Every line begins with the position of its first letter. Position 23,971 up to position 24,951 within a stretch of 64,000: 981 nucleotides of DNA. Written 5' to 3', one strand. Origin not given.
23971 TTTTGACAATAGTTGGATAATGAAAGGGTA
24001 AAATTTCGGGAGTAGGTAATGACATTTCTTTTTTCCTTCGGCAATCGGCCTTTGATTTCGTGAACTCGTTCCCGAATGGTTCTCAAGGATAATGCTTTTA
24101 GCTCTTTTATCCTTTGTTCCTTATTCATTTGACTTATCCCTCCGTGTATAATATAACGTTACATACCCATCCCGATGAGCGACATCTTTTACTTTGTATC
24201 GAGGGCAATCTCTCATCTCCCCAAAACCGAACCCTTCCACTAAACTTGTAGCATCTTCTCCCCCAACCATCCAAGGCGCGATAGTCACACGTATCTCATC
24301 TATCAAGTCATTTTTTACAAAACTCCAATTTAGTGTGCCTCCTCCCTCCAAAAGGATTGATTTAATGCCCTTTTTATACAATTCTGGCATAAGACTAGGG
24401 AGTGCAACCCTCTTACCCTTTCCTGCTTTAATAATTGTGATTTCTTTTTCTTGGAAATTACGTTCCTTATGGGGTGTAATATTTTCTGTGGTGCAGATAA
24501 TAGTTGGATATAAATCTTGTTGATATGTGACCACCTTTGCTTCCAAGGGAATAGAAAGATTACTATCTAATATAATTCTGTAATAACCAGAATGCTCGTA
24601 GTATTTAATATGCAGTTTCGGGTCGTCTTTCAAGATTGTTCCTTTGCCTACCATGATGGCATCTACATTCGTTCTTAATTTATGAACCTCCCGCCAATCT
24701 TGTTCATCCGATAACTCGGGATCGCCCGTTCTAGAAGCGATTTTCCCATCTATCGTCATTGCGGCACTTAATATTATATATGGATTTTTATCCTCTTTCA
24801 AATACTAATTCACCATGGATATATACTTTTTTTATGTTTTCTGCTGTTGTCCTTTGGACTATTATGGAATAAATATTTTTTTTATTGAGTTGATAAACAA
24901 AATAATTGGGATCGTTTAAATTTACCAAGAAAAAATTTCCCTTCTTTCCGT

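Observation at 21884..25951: A COG0402-type deaminase translationally coupled to the archaeal riboflavin-pathway reductase and CofG/CofH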

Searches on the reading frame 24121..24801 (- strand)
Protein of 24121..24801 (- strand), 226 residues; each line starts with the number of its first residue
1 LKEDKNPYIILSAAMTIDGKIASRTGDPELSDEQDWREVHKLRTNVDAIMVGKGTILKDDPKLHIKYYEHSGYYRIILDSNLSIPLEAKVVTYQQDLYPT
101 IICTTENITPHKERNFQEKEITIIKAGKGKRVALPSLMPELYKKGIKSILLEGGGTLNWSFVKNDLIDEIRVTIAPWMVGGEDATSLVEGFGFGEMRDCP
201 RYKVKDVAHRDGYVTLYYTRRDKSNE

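Call 3: search_protein_families(library=pfam, proteins=[window:24121-24801:-])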
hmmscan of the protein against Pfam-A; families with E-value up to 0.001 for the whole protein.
window:24121-24801:- (226 aa): 1 family
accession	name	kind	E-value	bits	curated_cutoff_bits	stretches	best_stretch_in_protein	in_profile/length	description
PF01872.23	RibD_C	-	8.6e-48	163.2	24.1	1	7-200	1-181/197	RibD C-terminal domain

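Call 4: search_protein_families(library=ncbifam, proteins=[window:24121-24801:-])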
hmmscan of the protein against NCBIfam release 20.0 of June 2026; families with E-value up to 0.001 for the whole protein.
window:24121-24801:- (226 aa): 7 families
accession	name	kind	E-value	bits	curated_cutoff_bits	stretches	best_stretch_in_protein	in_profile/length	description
TIGR00227.1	ribD_Cterm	domain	1.6e-58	197.8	150.15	1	6-209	2-205/216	riboflavin-specific deaminase C-terminal domain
TIGR01508.1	rib_reduct_arch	equivalog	5e-58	195.7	186.45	1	7-211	1-201/210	2,5-diamino-6-(ribosylamino)-4(3H)-pyrimidinone 5'-phosphate reductase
TIGR00326.1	eubact_ribD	equivalog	5e-32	111.5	156.35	1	4-208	138-334/343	bifunctional diaminohydroxyphosphoribosylaminopyrimidine deaminase/5-amino-6-(5-phosphoribosylamino)uracil reductase RibD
NF008052.0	PRK10786.1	equivalog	2.5e-19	69.2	500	1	7-215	147-361/367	bifunctional diaminohydroxyphosphoribosylaminopyrimidine deaminase/5-amino-6-(5-phosphoribosylamino)uracil reductase RibD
NF010663.0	PRK14059.1-1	equivalog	1.3e-13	50.9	184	1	83-219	114-250/253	pyrimidine reductase family protein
NF010664.0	PRK14059.1-2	equivalog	3.9e-13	49.6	226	1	88-220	128-255/257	pyrimidine reductase family protein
NF010665.0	PRK14059.1-4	equivalog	4.3e-12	45.9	274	1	94-191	137-233/260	pyrimidine reductase family protein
